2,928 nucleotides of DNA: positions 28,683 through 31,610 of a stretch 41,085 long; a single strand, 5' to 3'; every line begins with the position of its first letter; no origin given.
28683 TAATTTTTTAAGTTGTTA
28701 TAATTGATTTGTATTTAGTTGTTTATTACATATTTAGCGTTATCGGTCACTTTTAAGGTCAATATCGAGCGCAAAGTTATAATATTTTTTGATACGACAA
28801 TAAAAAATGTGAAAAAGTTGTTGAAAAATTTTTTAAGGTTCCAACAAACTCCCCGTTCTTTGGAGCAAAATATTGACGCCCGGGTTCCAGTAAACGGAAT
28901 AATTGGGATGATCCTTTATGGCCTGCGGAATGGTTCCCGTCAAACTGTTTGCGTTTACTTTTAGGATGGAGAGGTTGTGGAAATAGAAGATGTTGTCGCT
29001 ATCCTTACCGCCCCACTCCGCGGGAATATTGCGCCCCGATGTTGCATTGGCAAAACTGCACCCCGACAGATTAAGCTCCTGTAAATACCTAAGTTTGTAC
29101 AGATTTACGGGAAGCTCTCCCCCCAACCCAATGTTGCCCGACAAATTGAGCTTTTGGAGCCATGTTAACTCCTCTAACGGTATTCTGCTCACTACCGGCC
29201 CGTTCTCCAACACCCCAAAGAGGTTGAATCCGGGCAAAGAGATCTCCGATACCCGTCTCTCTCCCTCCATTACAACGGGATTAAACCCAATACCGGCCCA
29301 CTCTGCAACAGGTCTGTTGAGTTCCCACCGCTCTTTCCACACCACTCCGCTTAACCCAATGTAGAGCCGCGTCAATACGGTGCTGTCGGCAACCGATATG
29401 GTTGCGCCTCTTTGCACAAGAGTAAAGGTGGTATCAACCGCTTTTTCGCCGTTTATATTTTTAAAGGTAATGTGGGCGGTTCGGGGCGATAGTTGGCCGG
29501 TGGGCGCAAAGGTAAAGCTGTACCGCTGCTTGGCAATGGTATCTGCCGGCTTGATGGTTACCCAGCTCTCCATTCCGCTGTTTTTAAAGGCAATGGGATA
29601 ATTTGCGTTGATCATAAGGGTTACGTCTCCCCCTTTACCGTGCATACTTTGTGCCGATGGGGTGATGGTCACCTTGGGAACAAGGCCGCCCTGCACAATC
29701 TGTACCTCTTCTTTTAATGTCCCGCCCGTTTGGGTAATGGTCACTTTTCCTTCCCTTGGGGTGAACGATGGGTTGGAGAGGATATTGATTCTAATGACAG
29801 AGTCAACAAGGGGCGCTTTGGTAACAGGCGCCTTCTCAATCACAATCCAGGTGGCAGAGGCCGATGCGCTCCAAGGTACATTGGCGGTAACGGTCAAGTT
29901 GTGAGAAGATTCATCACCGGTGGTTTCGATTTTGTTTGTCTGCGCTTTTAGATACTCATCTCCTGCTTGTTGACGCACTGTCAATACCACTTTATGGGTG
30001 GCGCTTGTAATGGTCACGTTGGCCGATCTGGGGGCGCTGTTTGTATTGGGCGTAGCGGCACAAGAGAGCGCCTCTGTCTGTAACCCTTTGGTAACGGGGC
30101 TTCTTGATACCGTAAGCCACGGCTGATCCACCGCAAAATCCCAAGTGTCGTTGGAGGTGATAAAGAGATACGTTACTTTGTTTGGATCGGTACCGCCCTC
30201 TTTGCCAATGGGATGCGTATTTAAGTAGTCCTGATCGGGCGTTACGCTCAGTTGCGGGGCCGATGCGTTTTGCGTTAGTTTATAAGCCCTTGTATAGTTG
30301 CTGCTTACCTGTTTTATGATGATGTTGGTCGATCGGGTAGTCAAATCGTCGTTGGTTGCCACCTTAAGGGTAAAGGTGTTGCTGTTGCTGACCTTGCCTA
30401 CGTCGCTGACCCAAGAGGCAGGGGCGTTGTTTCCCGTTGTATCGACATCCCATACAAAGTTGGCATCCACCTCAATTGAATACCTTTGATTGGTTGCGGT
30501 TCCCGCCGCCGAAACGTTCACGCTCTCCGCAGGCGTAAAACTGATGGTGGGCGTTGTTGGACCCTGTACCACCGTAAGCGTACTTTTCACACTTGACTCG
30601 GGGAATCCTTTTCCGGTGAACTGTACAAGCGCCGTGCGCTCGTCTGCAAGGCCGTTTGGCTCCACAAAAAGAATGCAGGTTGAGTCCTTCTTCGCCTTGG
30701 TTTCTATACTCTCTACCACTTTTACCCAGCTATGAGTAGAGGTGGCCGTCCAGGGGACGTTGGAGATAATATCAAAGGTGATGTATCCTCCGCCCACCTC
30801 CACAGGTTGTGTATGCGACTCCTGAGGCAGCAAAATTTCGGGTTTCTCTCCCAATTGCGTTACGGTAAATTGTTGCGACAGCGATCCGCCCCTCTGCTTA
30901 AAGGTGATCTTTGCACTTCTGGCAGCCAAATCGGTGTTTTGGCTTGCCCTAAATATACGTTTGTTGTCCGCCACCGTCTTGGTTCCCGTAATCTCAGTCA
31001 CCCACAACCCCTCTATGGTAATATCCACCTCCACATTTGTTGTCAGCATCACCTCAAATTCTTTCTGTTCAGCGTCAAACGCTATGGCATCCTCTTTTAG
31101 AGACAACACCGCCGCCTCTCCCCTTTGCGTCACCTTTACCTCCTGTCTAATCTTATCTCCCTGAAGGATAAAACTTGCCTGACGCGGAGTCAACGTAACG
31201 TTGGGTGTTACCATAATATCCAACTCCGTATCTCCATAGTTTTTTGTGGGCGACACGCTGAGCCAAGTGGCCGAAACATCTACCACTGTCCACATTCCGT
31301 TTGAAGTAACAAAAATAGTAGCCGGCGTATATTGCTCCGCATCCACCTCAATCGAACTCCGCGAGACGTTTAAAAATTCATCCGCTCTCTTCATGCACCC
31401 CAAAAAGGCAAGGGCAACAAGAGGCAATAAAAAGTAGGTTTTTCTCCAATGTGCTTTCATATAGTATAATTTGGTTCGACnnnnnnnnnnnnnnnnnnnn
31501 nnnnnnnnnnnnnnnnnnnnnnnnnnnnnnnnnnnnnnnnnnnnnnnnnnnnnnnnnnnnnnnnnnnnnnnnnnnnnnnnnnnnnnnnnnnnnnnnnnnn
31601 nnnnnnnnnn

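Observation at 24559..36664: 12-kb cluster of four giant lipoproteins and an outer-membrane beta-barrel with no recognisable enzymatic domain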

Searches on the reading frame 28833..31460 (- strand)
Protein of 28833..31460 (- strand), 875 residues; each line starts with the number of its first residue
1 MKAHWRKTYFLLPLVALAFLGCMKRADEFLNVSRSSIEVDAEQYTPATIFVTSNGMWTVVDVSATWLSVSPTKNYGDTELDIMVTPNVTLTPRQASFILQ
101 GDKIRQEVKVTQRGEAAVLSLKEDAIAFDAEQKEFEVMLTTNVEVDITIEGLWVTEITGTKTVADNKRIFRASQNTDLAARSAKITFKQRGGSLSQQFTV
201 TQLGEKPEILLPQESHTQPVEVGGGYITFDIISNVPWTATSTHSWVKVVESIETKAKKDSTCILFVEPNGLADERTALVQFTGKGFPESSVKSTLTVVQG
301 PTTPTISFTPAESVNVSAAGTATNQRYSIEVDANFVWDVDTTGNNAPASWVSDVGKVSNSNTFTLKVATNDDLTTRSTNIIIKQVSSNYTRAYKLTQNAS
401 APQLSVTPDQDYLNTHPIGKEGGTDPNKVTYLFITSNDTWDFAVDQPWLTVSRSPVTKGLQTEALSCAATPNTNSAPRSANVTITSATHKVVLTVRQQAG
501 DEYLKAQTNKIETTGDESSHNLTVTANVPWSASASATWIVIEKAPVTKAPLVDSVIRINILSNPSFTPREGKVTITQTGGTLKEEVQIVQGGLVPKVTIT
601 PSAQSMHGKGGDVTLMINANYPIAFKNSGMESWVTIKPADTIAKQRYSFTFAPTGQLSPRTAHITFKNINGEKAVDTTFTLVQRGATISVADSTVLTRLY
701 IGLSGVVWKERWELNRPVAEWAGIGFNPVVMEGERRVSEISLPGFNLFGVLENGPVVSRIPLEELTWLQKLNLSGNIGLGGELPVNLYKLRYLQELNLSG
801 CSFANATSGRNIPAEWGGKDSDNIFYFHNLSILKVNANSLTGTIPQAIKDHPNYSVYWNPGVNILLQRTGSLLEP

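Call 5: search_protein_families(library=pfam, proteins=[window:28833-31460:-], max_evalue=0.1)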
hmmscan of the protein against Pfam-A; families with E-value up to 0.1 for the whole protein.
window:28833-31460:- (875 aa): 4 families
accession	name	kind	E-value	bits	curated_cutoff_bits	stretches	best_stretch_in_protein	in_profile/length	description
PF13004.13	BACON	-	1.2e-37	128.1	25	7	439-498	2-61/61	Putative binding domain, N-terminal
PF19190.6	BACON_2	-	1.4e-12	47.8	25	2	30-114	2-93/94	Viral BACON domain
PF00560.39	LRR_1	-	0.00036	20.5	20.6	0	793-803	2-12/23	Leucine Rich Repeat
PF13516.12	LRR_6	-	0.057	13.9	23.4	0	790-802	2-14/24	Leucine Rich repeat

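Call 6: search_protein_families(library=ncbifam, proteins=[window:28833-31460:-], max_evalue=0.1)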
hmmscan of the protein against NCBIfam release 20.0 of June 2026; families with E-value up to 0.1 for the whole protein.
window:28833-31460:- (875 aa): 2 families
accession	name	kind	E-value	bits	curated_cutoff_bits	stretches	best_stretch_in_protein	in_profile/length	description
NF041381.1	XopAC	subfamily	0.026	13.2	450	1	757-804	125-173/451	XopAC/AvrAC family type III secretion system effector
NF041400.1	XopAE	equivalog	0.058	12.3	600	0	762-802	133-172/478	type III secretion system effector XopAE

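Call 86: search_protein_families(library=phrogs, proteins=[window:28833-31460:-], max_evalue=0.001)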
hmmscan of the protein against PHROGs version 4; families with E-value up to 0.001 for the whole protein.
window:28833-31460:- (875 aa): 0 families

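Call 87: search_protein_families(library=padloc, proteins=[window:28833-31460:-], max_evalue=0.001)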
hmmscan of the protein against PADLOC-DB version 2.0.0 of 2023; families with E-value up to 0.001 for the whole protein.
window:28833-31460:- (875 aa): 0 families

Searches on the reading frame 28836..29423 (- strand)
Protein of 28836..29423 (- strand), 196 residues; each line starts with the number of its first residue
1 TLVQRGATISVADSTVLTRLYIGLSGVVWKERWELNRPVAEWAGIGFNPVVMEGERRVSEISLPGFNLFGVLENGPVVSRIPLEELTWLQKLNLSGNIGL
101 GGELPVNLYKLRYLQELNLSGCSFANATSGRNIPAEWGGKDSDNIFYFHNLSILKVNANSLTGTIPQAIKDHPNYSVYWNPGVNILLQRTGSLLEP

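Call 75: find_homologous_proteins(query=window:28836-29423:-, max_evalue=0.001)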
Query window:28836-29423:- (196 aa): 1 proteins with E <= 0.001 among 204 candidates.
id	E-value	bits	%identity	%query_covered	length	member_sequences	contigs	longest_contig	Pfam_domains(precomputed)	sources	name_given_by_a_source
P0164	7.3e-60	220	56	96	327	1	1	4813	-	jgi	-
